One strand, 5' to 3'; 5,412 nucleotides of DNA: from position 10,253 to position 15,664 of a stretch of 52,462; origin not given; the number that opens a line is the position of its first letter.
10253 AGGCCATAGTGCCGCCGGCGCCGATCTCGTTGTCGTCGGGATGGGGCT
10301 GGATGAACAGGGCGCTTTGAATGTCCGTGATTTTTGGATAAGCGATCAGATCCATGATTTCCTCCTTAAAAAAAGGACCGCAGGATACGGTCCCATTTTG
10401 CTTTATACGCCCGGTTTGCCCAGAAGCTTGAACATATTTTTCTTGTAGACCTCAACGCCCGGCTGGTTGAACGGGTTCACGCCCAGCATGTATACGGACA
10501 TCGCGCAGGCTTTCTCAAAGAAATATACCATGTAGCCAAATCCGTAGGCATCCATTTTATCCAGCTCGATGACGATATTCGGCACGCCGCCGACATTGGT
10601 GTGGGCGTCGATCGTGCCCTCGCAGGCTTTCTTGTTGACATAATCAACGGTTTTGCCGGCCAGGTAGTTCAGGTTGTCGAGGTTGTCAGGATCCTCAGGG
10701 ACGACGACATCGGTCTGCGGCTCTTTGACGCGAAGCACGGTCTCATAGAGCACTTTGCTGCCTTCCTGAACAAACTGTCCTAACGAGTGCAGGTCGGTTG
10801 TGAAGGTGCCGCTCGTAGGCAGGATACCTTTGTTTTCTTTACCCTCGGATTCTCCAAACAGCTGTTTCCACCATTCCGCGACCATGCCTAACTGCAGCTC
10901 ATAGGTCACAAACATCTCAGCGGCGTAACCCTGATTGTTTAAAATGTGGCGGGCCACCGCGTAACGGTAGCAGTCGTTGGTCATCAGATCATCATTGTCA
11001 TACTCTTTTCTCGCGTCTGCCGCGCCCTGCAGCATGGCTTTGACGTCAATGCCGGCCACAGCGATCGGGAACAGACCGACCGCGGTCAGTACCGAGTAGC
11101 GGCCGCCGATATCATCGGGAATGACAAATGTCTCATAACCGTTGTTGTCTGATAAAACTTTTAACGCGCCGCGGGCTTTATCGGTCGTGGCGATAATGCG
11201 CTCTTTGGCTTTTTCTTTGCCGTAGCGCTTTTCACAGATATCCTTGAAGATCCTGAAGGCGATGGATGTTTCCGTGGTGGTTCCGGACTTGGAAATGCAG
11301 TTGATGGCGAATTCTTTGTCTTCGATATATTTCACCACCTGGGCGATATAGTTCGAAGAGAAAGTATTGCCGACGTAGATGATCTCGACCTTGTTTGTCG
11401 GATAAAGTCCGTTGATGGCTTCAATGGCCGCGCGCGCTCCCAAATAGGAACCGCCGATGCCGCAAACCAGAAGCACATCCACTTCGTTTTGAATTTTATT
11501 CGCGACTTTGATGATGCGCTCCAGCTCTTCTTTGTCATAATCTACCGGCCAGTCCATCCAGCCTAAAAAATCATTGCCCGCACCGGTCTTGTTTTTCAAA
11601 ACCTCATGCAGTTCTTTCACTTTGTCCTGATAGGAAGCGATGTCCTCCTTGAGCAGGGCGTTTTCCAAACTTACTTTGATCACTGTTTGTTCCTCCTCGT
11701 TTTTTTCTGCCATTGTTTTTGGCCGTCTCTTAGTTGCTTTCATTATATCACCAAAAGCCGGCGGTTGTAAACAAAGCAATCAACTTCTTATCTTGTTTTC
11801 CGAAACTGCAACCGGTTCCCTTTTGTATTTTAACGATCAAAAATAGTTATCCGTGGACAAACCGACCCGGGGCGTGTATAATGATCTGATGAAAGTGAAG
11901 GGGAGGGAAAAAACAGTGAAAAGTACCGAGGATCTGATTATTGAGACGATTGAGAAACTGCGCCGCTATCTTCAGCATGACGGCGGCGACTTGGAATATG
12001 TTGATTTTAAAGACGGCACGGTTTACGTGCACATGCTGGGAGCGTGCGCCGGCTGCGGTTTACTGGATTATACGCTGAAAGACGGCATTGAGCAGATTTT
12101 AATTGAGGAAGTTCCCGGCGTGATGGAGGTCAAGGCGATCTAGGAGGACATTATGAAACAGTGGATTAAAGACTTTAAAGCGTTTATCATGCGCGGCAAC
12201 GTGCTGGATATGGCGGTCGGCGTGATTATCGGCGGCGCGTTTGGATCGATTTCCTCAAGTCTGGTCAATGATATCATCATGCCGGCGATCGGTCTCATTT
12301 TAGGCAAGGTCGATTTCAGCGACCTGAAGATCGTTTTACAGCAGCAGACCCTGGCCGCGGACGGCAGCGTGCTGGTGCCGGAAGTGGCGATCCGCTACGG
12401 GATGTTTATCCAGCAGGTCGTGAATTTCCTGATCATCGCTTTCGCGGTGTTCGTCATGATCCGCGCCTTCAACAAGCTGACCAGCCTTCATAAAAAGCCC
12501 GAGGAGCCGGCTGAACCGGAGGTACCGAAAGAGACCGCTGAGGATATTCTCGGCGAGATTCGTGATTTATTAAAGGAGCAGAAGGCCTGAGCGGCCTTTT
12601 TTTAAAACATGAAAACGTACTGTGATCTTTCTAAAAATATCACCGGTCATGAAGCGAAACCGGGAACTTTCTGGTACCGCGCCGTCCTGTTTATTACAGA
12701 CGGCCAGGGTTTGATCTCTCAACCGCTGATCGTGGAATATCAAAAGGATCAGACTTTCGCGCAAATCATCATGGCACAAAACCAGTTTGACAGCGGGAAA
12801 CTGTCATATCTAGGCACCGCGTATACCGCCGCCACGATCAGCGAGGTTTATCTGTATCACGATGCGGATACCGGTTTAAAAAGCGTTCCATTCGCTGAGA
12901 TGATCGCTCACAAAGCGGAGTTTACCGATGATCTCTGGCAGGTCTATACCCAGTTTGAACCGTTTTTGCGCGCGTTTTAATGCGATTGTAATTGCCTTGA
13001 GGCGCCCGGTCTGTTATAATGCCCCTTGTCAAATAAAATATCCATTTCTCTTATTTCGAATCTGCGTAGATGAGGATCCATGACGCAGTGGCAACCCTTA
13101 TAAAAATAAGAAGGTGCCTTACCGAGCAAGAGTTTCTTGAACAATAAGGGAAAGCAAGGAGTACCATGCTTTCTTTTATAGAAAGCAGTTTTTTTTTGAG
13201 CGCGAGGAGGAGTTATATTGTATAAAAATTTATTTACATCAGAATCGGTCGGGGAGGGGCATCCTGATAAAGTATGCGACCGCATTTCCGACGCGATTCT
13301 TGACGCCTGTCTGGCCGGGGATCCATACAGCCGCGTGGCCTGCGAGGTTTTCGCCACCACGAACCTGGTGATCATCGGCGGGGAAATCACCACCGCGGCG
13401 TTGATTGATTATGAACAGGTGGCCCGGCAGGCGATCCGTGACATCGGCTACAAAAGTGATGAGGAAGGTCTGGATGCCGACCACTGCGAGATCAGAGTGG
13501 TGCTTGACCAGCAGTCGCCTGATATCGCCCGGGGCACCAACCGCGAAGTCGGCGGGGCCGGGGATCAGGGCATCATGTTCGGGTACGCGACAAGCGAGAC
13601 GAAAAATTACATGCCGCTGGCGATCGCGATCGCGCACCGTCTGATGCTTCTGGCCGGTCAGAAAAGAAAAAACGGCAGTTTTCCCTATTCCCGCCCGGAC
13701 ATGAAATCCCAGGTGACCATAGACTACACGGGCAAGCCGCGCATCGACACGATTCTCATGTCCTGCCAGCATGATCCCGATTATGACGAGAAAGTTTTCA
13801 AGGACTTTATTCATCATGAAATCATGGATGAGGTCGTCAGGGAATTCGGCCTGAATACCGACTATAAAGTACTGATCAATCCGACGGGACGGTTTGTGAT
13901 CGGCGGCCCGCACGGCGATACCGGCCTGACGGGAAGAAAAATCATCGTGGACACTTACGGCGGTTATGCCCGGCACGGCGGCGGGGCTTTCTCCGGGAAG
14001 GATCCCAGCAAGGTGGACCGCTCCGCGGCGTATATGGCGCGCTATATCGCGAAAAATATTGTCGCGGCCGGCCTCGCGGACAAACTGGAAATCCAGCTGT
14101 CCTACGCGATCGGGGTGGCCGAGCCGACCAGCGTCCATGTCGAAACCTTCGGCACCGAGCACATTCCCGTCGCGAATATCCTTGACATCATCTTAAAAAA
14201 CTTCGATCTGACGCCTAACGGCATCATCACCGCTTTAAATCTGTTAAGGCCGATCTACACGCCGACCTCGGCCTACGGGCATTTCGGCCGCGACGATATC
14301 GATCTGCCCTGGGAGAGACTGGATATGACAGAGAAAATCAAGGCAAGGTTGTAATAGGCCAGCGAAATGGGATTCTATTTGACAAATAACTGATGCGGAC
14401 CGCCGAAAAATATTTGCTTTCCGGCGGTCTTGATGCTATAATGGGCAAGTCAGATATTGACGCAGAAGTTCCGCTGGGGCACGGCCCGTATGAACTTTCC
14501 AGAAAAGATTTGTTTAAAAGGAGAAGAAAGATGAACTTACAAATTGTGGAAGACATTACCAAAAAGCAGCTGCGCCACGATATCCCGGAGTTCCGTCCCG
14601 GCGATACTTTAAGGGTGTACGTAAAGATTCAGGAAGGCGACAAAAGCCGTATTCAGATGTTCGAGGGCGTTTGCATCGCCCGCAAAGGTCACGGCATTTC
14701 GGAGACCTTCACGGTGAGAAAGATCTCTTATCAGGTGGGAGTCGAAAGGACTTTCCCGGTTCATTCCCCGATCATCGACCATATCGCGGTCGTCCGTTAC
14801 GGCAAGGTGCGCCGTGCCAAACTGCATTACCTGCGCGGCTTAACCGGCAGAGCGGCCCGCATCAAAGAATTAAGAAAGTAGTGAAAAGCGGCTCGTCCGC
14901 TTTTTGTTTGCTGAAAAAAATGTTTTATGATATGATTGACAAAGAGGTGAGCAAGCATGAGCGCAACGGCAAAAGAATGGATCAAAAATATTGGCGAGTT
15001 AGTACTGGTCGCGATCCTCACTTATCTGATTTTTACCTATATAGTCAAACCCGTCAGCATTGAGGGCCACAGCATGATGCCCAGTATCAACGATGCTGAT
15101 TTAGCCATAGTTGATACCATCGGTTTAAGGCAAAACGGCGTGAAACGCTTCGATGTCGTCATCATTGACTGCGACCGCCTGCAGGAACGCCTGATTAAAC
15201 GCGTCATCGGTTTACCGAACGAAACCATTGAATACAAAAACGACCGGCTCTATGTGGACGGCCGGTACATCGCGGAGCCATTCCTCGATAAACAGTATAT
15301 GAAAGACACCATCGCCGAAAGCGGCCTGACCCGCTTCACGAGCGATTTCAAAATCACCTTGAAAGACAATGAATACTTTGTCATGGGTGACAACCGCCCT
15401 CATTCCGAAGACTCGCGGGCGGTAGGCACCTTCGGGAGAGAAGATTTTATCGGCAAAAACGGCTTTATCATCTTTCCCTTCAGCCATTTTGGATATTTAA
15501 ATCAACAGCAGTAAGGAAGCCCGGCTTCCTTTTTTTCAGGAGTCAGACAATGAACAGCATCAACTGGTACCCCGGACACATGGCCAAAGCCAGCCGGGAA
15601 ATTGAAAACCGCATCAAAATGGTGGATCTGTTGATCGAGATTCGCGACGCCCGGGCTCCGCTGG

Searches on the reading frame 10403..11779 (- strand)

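Call 48: search_protein_families(library=pfam, proteins=[window:10403-11779:-], max_evalue=0.00001)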
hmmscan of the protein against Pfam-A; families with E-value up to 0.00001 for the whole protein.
window:10403-11779:- (458 aa): 1 family
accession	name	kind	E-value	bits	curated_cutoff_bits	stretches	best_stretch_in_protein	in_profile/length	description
PF00342.24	PGI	-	5.9e-25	88.3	22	1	98-447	94-460/486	Phosphoglucose isomerase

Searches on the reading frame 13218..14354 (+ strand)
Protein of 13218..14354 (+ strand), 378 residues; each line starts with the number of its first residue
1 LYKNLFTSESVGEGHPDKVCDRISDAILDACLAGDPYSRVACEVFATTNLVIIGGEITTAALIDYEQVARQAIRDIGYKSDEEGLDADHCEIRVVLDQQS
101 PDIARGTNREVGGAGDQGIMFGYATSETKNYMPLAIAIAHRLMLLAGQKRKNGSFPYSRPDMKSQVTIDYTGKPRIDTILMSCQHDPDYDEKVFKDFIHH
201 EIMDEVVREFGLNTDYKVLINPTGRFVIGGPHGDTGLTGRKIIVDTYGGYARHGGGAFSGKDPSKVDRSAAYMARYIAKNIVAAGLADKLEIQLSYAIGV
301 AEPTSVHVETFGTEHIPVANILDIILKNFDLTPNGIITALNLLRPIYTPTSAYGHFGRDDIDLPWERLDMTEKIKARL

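Call 54: search_protein_families(library=pfam, proteins=[window:13218-14354:+], max_evalue=0.00001)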
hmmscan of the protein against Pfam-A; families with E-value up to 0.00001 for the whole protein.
window:13218-14354:+ (378 aa): 3 families
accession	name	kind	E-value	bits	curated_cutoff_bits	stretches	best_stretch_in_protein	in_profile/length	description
PF02773.21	S-AdoMet_synt_C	-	2.6e-67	225.4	25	1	228-367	1-138/138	S-adenosylmethionine synthetase, C-terminal domain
PF00438.25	S-AdoMet_synt_N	-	3.2e-42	143.5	33.1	1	4-101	2-99/99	S-adenosylmethionine synthetase, N-terminal domain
PF02772.21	S-AdoMet_synt_M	-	4.3e-38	130.6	29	1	113-226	3-120/120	S-adenosylmethionine synthetase, central domain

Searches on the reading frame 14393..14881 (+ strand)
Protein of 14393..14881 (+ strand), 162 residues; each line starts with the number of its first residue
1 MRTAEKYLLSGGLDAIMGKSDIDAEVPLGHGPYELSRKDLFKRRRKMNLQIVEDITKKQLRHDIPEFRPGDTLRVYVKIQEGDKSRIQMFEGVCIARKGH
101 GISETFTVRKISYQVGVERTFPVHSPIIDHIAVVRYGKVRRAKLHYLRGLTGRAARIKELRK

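Call 56: search_protein_families(library=pfam, proteins=[window:14393-14881:+], max_evalue=0.0001)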
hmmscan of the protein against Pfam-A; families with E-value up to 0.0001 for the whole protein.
window:14393-14881:+ (162 aa): 1 family
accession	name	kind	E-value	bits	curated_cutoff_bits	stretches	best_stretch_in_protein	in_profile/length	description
PF01245.26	Ribosomal_L19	-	3.4e-50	169.1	22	1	51-159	2-110/111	Ribosomal protein L19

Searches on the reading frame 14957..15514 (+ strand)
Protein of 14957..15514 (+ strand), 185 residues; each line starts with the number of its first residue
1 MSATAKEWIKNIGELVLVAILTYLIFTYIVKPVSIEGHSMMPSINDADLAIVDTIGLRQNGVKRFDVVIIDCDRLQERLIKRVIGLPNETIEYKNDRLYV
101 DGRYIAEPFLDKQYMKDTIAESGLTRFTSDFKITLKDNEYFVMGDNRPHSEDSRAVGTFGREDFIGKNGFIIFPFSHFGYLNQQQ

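Call 56: search_protein_families(library=pfam, proteins=[window:14957-15514:+], max_evalue=0.0001)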
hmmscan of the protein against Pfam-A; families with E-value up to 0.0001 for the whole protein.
window:14957-15514:+ (185 aa): 2 families
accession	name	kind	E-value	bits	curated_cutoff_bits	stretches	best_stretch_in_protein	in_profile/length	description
PF10502.14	Peptidase_S26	-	1.4e-41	142.7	22.9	1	8-172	4-167/168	Signal peptidase, peptidase S26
PF00717.28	Peptidase_S24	-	4.3e-05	23.6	23.3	1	33-90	38-88/116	Peptidase S24-like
